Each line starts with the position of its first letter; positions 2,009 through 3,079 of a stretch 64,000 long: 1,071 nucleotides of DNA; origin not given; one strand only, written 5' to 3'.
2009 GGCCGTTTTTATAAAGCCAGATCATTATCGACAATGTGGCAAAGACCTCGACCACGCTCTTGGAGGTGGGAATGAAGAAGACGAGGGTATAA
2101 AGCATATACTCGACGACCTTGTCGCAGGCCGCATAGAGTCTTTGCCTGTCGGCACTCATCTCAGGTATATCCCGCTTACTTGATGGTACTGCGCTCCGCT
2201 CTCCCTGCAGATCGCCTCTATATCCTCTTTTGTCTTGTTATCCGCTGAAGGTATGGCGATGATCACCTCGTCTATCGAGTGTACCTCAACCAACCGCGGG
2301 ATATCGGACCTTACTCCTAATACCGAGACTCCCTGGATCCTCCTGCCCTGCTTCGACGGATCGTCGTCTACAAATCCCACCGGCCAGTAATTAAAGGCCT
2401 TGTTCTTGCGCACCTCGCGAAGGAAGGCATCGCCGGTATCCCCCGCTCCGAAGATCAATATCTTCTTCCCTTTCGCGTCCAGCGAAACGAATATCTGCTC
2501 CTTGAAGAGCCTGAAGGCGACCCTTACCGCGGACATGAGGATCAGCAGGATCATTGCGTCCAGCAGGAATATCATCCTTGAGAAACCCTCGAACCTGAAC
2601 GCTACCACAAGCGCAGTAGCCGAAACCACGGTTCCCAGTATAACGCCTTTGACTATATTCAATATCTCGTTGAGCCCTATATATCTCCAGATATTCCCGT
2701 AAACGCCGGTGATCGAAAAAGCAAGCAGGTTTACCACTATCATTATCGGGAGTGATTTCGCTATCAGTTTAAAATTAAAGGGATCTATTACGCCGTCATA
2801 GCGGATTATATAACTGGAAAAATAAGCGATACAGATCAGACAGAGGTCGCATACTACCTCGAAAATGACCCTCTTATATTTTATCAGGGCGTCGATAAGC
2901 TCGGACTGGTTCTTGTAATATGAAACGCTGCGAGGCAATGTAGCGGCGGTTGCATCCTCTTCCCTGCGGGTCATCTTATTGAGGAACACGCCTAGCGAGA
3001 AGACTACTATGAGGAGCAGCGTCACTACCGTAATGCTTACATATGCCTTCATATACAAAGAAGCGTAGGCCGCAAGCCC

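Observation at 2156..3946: Initiating WecA/MraY-type transferase fused to the membrane plus CoA_binding module normally found at the N-terminus of WbaP/PglF/CapD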

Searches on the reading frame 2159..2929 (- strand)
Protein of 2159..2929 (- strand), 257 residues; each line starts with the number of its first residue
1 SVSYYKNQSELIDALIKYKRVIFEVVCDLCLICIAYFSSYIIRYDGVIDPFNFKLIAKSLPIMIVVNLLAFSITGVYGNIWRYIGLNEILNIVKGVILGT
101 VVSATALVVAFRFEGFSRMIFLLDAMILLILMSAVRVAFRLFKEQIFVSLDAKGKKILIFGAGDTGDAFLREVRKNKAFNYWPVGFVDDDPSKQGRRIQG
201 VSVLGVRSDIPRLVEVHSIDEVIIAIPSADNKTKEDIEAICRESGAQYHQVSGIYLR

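Call 14: find_homologous_proteins(query=window:2159-2929:-, max_evalue=0.00001)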
Query window:2159-2929:- (257 aa): 56 proteins with E <= 0.00001 among 1115 candidates.
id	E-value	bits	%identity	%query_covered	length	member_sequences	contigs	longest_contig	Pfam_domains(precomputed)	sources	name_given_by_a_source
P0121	9.5e-119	413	75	95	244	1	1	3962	PF13727.13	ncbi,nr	ncbi:MAG: hypothetical protein PHR74_05175, partial [Candidatus Omnitrophica bacterium]|nr:hypotheti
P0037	5.0e-112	391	69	100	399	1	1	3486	PF13727.13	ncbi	-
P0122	8.8e-110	384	94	74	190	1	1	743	PF13727.13,PF22674.3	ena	-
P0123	1.5e-92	327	85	71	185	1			-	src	-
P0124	1.6e-87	311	85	65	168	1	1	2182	PF13727.13,PF22674.3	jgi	-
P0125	1.2e-73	265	78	58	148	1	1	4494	PF13727.13,PF22674.3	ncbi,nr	ncbi:MAG TPA: polysaccharide biosynthesis protein, partial [Candidatus Omnitrophota bacterium]|nr:po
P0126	4.6e-60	221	71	57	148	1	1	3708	PF13727.13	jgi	-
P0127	7.3e-59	217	42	95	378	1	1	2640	PF17836.8,PF13727.13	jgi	jgi:UDP-GlcNAc:undecaprenyl-phosphate GlcNAc-1-phosphate transferase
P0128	4.1e-58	215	41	95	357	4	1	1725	PF17836.8,PF13727.13,PF22674.3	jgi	jgi:UDP-GlcNAc:undecaprenyl-phosphate GlcNAc-1-phosphate transferase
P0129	2.1e-57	212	43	92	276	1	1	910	PF13727.13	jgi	jgi:UDP-GlcNAc:undecaprenyl-phosphate GlcNAc-1-phosphate transferase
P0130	1.9e-55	206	39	96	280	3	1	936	PF13727.13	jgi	jgi:UDP-GlcNAc:undecaprenyl-phosphate GlcNAc-1-phosphate transferase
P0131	1.6e-54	203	38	93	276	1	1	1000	PF13727.13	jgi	jgi:UDP-GlcNAc:undecaprenyl-phosphate GlcNAc-1-phosphate transferase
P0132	1.3e-53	200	41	98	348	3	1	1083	PF17836.8,PF13727.13,PF22674.3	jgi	jgi:UDP-GlcNAc:undecaprenyl-phosphate GlcNAc-1-phosphate transferase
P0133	1.4e-53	200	42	92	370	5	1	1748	PF13727.13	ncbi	ncbi:MAG TPA: hypothetical protein VF611_17185, partial [Pyrinomonadaceae bacterium]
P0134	5.8e-53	198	42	92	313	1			PF13727.13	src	-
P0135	1.0e-52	197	41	92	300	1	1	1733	PF13727.13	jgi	jgi:UDP-GlcNAc:undecaprenyl-phosphate GlcNAc-1-phosphate transferase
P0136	1.2e-51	193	39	96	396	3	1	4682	PF02629.26,PF13727.13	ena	-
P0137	2.9e-51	192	40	91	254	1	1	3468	PF13727.13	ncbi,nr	ncbi:MAG: UDP-GlcNAc:undecaprenyl-phosphate/decaprenyl-phosphate GlcNAc-phosphate transferase, parti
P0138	7.5e-51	191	39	92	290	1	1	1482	PF13727.13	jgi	jgi:UDP-GlcNAc:undecaprenyl-phosphate GlcNAc-1-phosphate transferase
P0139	2.6e-47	179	38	89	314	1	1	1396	PF13727.13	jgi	jgi:UDP-GlcNAc:undecaprenyl-phosphate GlcNAc-1-phosphate transferase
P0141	1.0e-42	164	35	98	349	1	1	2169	PF13727.13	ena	-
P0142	8.2e-42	161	46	65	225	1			PF13727.13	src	-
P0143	4.2e-41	159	41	72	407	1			PF13727.13,PF00953.27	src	-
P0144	8.3e-41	158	42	68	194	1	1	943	PF13727.13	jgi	-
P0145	9.3e-40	154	45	67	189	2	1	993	PF13727.13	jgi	jgi:UDP-GlcNAc:undecaprenyl-phosphate GlcNAc-1-phosphate transferase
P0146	1.8e-39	154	42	71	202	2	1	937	PF13727.13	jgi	jgi:UDP-GlcNAc:undecaprenyl-phosphate GlcNAc-1-phosphate transferase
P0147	3.3e-36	143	38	75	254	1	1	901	PF13727.13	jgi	jgi:UDP-GlcNAc:undecaprenyl-phosphate GlcNAc-1-phosphate transferase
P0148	9.2e-36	141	34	91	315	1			PF17836.8,PF13727.13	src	-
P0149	6.8e-32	129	33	87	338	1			PF13727.13,PF02719.22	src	-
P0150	2.9e-31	127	41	58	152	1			PF13727.13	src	-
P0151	1.0e-29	122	34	92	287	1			PF13727.13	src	-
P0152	7.4e-29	119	43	58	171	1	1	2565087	PF13727.13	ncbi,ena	-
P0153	7.5e-29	119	34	91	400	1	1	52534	PF13727.13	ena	-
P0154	1.9e-28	117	48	48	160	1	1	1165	PF13727.13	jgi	jgi:UDP-GlcNAc:undecaprenyl-phosphate GlcNAc-1-phosphate transferase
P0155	3.4e-28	117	30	93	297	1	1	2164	PF13727.13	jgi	jgi:FlaA1/EpsC-like NDP-sugar epimerase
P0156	5.2e-27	113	43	54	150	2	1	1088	PF17836.8,PF13727.13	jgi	jgi:FlaA1/EpsC-like NDP-sugar epimerase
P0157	8.3e-27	112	31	91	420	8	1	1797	PF13727.13,PF00953.27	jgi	jgi:UDP-GlcNAc:undecaprenyl-phosphate GlcNAc-1-phosphate transferase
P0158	1.6e-25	108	33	86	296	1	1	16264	PF13727.13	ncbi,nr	ncbi:MAG TPA: hypothetical protein DDY98_07130, partial [Ruminococcaceae bacterium]|nr:hypothetical 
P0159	2.7e-23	101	28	92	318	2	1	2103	PF13727.13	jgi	jgi:FlaA1/EpsC-like NDP-sugar epimerase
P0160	1.4e-22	98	30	80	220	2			PF13727.13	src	-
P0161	9.1e-22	96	34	74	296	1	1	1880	PF13727.13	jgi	-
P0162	6.7e-21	93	32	73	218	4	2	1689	PF13727.13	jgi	jgi:FlaA1/EpsC-like NDP-sugar epimerase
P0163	2.8e-19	87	31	88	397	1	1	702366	PF13727.13,PF02719.22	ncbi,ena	-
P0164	5.9e-19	86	29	90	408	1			PF13727.13,PF02719.22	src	-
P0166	5.0e-13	67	43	31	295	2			PF13727.13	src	-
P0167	6.6e-13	67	27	75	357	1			PF13727.13,PF02719.22,PF00106.32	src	-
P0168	6.9e-13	66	27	73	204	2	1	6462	PF13727.13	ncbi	ncbi:MAG: hypothetical protein ABI765_03110, partial [Gemmatimonadota bacterium]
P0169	2.0e-12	65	28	74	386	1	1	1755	PF13727.13,PF04321.24,PF16363.12,PF02719.22,PF01370.28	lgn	-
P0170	8.2e-9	53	24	72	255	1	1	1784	PF13727.13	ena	-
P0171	1.8e-8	52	36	34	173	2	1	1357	PF13727.13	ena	-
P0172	2.9e-8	51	43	20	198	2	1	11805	PF13727.13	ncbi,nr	ncbi:MAG: hypothetical protein M3Z18_01730, partial [Gemmatimonadota bacterium]|nr:hypothetical prot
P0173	5.6e-8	50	27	64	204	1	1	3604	PF13727.13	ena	-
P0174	9.8e-7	46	28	79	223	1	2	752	PF13727.13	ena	-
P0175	7.2e-6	43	25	62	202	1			PF13727.13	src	-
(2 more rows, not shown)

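Call 18: search_protein_families(library=pfam, proteins=[P0163, P0153, P0158, P0133], max_evalue=0.001)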
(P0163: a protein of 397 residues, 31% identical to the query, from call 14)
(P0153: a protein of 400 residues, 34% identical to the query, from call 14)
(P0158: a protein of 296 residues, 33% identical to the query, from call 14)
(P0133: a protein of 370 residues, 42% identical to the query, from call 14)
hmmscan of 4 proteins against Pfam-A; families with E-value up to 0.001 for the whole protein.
P0163 (397 aa): 5 families
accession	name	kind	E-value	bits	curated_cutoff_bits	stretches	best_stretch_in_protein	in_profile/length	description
PF02719.21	Polysacc_synt_2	-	1.6e-25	90.3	20.2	1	277-369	1-97/293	Polysaccharide biosynthesis protein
PF13727.12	CoA_binding_3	-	6.5e-08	33.2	25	1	128-232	75-175/175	CoA-binding domain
PF04321.23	RmlD_sub_bind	-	0.00015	21.3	27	1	276-369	2-71/287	RmlD substrate binding domain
PF01370.27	Epimerase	-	0.00026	20.9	20.9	1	277-363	1-78/240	NAD dependent epimerase/dehydratase family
PF16363.11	GDP_Man_Dehyd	-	0.00031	20.7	27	1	278-363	1-89/332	GDP-mannose 4,6 dehydratase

P0153 (400 aa): 2 families
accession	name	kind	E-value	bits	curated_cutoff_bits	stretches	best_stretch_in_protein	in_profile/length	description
PF13727.12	CoA_binding_3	-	9.5e-14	52.2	25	1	74-229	16-165/175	CoA-binding domain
PF01408.29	GFO_IDH_MocA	-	0.00097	20.3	24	0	143-229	2-83/120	Oxidoreductase family, NAD-binding Rossmann fold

P0158 (296 aa): 1 family
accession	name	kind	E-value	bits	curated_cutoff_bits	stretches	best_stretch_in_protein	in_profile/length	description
PF13727.12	CoA_binding_3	-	4.1e-09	37.1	25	1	114-230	47-162/175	CoA-binding domain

P0133 (370 aa): 1 family
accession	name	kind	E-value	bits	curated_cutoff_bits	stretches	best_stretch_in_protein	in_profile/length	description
PF13727.12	CoA_binding_3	-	1.2e-15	58.4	25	1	182-352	2-167/175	CoA-binding domain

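Call 30: search_solved_structures(query=window:2159-2929:-, max_evalue=1, show_alignments=2)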
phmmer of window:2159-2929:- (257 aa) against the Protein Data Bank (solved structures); distinct sequences matched with E-value up to 1: 14.
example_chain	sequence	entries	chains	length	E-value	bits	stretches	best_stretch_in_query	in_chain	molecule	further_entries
3nkl_A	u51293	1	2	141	1.3e-10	44.2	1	154-236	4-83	UDP-D-quinovosamine 4-dehydrogenase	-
5zz5_A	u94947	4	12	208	2.2e-05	27.1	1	153-230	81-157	Redox-sensing transcriptional repressor Rex | Redox-sensing transcriptional repressor Rex 1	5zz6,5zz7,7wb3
30us_A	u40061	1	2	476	0.1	15.1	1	89-232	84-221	UDP-Gal::undecaprenolphosphate Gal-1-P transferase WbaP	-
9s7s_A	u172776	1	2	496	0.11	14.9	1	89-232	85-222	UDP-Gal::undecaprenolphosphate Gal-1-P transferase WbaP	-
30wc_A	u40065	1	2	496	0.11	14.9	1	89-232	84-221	Undecaprenyl-phosphate galactose phosphotransferase WbaP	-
9s8l_A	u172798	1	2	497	0.11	14.9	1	89-232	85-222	UDP-Gal::undecaprenolphosphate Gal-1-P transferase WbaP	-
7dmd_A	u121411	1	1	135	0.15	14.5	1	191-256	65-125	Activator of 90 kDa heat shock protein ATPase homolog 1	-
7mfm_I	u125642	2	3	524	0.39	13.2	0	142-178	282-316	Glutamate synthase (NADPH) small chain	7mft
1ln4_A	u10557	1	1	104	0.57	12.6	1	204-253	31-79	Hypothetical protein yhbY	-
7dme_A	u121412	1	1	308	0.76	12.2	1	199-256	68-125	Activator of 90 kDa heat shock protein ATPase homolog 1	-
1c7d_A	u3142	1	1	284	0.84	12.1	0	48-85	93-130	PROTEIN (DEOXYHEMOGLOBIN (ALPHA CHAIN))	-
1o1j_A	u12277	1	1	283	0.85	12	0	48-85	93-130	Hemoglobin Alpha chain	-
1o1l_A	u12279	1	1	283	0.9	12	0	48-85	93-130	Hemoglobin Alpha chain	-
1abw_A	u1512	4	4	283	0.91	12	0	48-85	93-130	HEMOGLOBIN-BASED BLOOD SUBSTITUTE | HEMOGLOBIN | PROTEIN (DEOXYHEMOGLOBIN (ALPHA CHAIN))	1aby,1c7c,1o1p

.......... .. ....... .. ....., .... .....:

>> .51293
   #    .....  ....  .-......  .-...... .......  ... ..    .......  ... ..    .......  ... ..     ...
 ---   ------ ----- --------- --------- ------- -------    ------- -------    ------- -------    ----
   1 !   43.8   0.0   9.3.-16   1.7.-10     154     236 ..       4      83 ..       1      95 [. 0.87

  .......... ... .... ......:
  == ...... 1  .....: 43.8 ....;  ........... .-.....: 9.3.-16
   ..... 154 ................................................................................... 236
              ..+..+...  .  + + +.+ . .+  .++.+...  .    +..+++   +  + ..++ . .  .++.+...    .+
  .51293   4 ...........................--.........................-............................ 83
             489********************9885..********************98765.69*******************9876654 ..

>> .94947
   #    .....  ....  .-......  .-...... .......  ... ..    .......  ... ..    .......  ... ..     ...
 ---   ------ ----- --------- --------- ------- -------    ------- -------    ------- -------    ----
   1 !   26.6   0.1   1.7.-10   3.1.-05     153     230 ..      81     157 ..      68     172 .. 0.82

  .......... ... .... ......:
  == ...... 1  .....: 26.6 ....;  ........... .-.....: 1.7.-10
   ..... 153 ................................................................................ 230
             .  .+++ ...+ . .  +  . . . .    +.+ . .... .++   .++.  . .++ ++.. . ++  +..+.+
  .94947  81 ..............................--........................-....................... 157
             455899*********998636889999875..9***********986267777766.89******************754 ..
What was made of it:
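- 2159..2518 (-): Residues 477-596: cytoplasmic Rossmann-like domain (the PF13727 'CoA_binding_3' DUF). Order of elements: b1-aA-b2-b3-aB-b4-aC-b5. There is no beta-hairpin and no catalytic domain after it. Sequence match to 3nkl at E 1.3e-10 (call 30).
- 3nkl scores E 1.3e-10 against 0.1 for WbaP (call 30).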

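Call 44: search_protein_representatives(protein=window:2159-2929:-)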
Query: 257 residues. Proteins with E-value up to 0.001 (for the whole library): 12300; up to 1e-10: 5021; up to 1e-30: 420. The best 150 are listed.
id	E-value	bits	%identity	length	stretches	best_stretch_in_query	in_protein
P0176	8.1e-64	231.6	45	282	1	12-251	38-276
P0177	2.1e-61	223.7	45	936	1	9-246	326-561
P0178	2.9e-60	220.0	43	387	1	10-255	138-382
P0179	9.0e-60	218.3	41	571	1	8-254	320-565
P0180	5.6e-58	212.4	42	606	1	7-254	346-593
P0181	2.5e-57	210.3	43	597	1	11-251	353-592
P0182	5.6e-57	209.2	40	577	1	11-253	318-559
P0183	7.1e-57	208.8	42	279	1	12-247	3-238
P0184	2.3e-56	207.2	42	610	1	9-244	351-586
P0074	5.5e-56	205.9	41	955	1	8-243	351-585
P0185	5.7e-56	205.9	42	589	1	5-243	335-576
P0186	2.5e-55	203.8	39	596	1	19-247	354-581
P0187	7.1e-55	202.3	39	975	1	10-249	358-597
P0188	9.5e-54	198.6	42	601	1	16-244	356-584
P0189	1.5e-53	198.0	39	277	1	5-254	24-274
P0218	1.5e-45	171.7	33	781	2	27-253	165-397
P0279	2.3e-39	151.5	38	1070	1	23-254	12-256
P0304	2.8e-38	147.9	34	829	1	13-248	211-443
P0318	2.0e-37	145.1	35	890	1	9-232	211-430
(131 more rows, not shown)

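Call 55: predict_structure(alignment_id=A2)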
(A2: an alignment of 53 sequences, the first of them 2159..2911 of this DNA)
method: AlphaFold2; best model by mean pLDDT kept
length: 251 residues; sequences in the alignment: 53
mean_pLDDT: 91.8   pTM: 0.78
mean pLDDT of the five models: 91.8, 91.3, 90.8, 88.8, 88.6
residues with pLDDT >= 90: 193; 70-90: 41; 50-70: 16; < 50: 1
segments of 3 or more residues with pLDDT < 50: none
pLDDT, mean of each block of 10 residues (from residue 1): 83 91 98 97 97 98 97 72 95 97 93 97 96 84 75 96 91 93 95 93 98 96 93 96 78 45
secondary structure, 60 per line:
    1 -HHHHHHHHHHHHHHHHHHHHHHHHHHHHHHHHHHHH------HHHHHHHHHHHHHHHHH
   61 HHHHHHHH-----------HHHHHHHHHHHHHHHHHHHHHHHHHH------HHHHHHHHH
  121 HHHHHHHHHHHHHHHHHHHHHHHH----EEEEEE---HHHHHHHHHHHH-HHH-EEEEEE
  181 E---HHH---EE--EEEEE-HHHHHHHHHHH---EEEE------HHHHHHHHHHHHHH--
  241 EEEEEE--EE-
elements in order: H2-37 H44-68 H80-105 H112-144 E149-154 H158-169 E175-181 E195-199 H201-211 E215-218 H225-238 E241-246
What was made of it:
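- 2159..2518 (-): Module model pLDDT 91.8 (call 55).
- Closest known: Large monotopic PGTs. Different: The WbaP beta-hairpin is absent (call 55).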

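Call 57: fold_search(model_id=the predicted structure, library=pdb)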
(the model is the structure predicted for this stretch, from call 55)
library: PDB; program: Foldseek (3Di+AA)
matches with E <= 10: 1103; with E <= 0.001: 23
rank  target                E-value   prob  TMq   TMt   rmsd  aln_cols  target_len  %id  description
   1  8t53_A                1.4e-06  1.00  0.34  0.24  12.3       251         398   16  S. enterica WbaP in a styrene maleic acid liponanoparticle (released 2024-02-14)
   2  3nkl_B                1.4e-06  1.00  0.37  0.73   1.2        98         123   30  Crystal Structure of UDP-D-Quinovosamine 4-Dehydrogenase from Vibrio fischeri (released 2010-08-18)
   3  3nkl_A                1.7e-06  1.00  0.37  0.73   1.2        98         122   30  Crystal Structure of UDP-D-Quinovosamine 4-Dehydrogenase from Vibrio fischeri (released 2010-08-18)
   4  5zz6_D                1.6e-05  1.00  0.35  0.46  15.6       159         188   21  Redox-sensing transcriptional repressor Rex (released 2018-11-07)
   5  5zz5_C                3.1e-05  1.00  0.34  0.53   9.9       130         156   24  Redox-sensing transcriptional repressor Rex (released 2018-11-07)
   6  5zz5_A                3.1e-05  1.00  0.35  0.43  14.4       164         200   20  Redox-sensing transcriptional repressor Rex (released 2018-11-07)
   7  5zz5_D                3.4e-05  1.00  0.35  0.46  14.9       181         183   18  Redox-sensing transcriptional repressor Rex (released 2018-11-07)
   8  5zz5_B                4.0e-05  1.00  0.35  0.42  14.8       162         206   19  Redox-sensing transcriptional repressor Rex (released 2018-11-07)
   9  5zz6_C                4.4e-05  1.00  0.34  0.42  15.0       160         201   21  Redox-sensing transcriptional repressor Rex (released 2018-11-07)
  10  5zz7_B                6.1e-05  1.00  0.35  0.42  14.7       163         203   20  Redox-sensing transcriptional repressor Rex (released 2018-11-07)
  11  3wg9_B                7.9e-05  1.00  0.35  0.40   7.8       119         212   20  Crystal structure of RSP, a Rex-family repressor (released 2014-08-13)
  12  3wg9_A                7.9e-05  1.00  0.35  0.42  15.0       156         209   16  Crystal structure of RSP, a Rex-family repressor (released 2014-08-13)
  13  3wg9_D                1.2e-04  1.00  0.35  0.42   8.7       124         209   18  Crystal structure of RSP, a Rex-family repressor (released 2014-08-13)
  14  3wgh_A                1.2e-04  1.00  0.35  0.42  11.2       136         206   20  Crystal structure of RSP in complex with beta-NADH (released 2014-08-13)
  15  5zz6_B                1.3e-04  1.00  0.34  0.42  14.8       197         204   16  Redox-sensing transcriptional repressor Rex (released 2018-11-07)
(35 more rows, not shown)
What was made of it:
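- On 4TMH + PF13727 accessory module (as in large monoPGTs and PglF-like dehydratases): WbaP 8T53 is the top structural match over 251 columns, and 3nkl matches at rmsd 1.2 A (call 57).
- Closest known: Large monotopic PGTs. Same: WbaP 8T53 is the top structural match of the isolated module (call 57).
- For the isolated module, WbaP 8T53 (E 1.4e-6 over 251 columns) and 3nkl (rmsd 1.2 A) are the top hits (call 57).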
